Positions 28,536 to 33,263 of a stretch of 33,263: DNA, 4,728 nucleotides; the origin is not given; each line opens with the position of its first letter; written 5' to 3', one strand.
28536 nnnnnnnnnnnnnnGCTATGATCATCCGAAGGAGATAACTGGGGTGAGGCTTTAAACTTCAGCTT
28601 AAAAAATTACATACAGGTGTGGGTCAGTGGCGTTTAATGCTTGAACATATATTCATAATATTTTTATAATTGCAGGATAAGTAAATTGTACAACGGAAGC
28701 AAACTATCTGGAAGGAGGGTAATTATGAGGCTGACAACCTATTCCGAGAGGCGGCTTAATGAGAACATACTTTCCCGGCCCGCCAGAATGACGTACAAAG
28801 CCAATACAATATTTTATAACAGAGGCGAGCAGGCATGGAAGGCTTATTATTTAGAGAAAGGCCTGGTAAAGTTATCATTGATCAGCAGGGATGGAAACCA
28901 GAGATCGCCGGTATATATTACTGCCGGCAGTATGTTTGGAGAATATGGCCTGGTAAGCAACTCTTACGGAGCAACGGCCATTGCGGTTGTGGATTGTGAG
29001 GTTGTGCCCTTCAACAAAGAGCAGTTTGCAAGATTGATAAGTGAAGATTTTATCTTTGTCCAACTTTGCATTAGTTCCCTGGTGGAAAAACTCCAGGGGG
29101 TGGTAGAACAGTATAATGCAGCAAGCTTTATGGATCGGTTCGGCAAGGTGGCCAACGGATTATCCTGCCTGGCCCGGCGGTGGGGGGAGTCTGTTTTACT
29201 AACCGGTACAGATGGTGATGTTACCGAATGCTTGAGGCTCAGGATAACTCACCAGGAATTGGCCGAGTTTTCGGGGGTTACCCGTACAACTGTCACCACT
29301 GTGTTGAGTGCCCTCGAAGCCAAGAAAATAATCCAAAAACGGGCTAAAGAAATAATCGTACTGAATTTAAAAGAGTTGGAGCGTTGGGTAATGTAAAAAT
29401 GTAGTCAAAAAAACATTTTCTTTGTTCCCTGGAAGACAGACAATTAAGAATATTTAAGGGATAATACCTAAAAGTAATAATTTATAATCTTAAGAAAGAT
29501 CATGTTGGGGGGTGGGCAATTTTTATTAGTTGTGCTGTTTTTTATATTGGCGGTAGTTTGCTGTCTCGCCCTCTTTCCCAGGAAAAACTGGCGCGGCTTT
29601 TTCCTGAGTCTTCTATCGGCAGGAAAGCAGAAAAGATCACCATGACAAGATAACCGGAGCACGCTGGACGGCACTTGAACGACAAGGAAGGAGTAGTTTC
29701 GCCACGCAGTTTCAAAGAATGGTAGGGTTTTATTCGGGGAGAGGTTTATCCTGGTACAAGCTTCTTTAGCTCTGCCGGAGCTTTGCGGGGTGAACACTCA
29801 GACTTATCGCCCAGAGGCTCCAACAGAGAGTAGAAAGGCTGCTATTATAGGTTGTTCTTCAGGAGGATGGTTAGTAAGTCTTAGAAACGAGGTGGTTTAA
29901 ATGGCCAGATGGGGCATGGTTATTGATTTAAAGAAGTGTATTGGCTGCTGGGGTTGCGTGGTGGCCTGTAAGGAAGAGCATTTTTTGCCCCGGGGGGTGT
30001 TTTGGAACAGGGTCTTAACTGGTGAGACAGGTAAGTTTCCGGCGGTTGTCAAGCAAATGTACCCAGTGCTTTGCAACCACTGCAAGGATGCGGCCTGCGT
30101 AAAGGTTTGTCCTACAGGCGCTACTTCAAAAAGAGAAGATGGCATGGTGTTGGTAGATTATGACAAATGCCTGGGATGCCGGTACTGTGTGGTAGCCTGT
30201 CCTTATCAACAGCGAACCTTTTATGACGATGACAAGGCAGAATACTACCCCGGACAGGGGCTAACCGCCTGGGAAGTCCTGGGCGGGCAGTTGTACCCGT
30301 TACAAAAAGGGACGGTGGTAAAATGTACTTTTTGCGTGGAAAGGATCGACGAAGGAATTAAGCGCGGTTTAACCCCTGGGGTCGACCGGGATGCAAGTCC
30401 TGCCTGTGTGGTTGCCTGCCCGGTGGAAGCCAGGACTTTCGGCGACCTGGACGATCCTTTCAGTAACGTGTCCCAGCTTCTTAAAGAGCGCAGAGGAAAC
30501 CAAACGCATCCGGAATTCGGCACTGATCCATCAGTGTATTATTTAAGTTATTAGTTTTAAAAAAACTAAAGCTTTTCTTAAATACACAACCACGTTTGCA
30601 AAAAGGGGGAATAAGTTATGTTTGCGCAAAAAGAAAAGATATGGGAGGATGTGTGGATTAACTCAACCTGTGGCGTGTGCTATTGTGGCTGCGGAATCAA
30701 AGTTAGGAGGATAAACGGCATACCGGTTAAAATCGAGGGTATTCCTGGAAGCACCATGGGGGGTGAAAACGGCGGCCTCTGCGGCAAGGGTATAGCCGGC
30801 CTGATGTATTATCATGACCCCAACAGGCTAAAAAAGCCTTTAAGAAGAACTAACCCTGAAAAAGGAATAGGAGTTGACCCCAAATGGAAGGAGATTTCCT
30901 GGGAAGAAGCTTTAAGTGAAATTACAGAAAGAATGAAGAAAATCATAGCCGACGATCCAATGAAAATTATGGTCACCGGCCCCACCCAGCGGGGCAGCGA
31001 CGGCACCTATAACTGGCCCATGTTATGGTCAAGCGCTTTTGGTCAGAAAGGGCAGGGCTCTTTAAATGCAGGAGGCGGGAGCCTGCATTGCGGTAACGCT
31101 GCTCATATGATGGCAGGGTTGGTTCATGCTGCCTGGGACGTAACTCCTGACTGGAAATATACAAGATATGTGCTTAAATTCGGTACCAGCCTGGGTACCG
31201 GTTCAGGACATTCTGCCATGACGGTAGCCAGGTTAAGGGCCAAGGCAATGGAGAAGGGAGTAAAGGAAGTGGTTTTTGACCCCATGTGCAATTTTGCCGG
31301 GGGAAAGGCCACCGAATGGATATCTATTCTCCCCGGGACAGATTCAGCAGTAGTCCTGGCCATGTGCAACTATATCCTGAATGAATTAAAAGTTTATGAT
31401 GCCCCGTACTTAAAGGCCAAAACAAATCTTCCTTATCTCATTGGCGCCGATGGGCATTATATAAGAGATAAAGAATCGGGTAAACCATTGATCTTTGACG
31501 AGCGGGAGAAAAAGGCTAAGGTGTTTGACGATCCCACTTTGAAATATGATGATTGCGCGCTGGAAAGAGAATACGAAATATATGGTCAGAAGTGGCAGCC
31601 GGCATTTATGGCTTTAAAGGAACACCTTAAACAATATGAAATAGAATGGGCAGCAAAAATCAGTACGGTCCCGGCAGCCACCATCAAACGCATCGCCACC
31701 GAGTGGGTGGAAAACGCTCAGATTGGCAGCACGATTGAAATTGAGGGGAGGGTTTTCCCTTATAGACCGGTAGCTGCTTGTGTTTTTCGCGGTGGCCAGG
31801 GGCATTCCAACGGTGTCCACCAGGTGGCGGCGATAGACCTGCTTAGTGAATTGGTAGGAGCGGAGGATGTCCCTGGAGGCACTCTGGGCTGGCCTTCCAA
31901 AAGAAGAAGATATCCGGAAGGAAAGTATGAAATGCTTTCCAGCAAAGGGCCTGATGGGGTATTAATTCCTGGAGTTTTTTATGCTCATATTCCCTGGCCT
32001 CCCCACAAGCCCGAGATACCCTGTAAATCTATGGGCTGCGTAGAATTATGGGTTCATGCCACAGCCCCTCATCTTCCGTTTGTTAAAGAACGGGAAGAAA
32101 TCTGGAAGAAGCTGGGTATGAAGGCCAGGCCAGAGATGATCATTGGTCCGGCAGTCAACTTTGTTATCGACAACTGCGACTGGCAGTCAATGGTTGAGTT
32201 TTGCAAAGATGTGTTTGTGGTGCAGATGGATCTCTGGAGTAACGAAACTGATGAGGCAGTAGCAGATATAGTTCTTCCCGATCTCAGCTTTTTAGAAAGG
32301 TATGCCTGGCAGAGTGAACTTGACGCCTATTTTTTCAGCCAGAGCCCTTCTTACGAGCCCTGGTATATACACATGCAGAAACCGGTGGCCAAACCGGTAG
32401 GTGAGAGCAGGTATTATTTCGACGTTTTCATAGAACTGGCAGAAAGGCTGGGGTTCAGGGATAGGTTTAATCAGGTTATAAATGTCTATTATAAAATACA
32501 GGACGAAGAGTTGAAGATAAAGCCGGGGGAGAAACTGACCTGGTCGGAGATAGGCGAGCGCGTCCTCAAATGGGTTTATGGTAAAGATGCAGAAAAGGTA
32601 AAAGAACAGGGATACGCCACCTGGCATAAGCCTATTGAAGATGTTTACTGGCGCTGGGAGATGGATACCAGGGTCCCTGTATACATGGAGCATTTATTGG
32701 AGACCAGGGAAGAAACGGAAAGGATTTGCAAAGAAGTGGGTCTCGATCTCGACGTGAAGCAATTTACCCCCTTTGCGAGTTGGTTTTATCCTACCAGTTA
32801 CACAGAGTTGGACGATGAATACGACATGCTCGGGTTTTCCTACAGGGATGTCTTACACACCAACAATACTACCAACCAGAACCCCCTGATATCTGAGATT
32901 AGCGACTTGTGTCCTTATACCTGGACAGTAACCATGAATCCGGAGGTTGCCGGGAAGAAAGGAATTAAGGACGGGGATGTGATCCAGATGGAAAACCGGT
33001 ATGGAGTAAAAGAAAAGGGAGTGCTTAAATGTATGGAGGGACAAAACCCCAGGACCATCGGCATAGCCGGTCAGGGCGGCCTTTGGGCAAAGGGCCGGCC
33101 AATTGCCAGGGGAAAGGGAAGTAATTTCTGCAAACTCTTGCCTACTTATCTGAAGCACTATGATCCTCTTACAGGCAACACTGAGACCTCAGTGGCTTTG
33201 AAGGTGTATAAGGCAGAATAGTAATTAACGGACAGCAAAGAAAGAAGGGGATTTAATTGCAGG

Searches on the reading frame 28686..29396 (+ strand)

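Call 55: search_protein_families(library=pfam, proteins=[window:28686-29396:+], max_evalue=0.00001)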
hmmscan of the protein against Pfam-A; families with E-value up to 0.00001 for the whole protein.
window:28686-29396:+ (236 aa): 3 families
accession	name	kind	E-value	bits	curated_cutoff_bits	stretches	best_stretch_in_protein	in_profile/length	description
PF00027.35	cNMP_binding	-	4.7e-16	59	27.5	1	35-121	2-89/89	Cyclic nucleotide-binding domain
PF13545.12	HTH_Crp_2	-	6.8e-15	55.2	27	1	176-233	13-69/70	Crp-like helix-turn-helix domain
PF00325.26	Crp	-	2.3e-06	27.6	21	1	185-216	1-32/32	Bacterial regulatory proteins, crp family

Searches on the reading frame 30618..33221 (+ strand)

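Call 55: search_protein_families(library=pfam, proteins=[window:30618-33221:+], max_evalue=0.00001)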
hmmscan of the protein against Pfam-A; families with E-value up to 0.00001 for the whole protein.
window:30618-33221:+ (867 aa): 1 family
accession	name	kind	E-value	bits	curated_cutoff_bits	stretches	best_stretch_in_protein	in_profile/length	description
PF00384.28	Molybdopterin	-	2.4e-20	73.3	24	1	70-610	1-353/353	Molybdopterin oxidoreductase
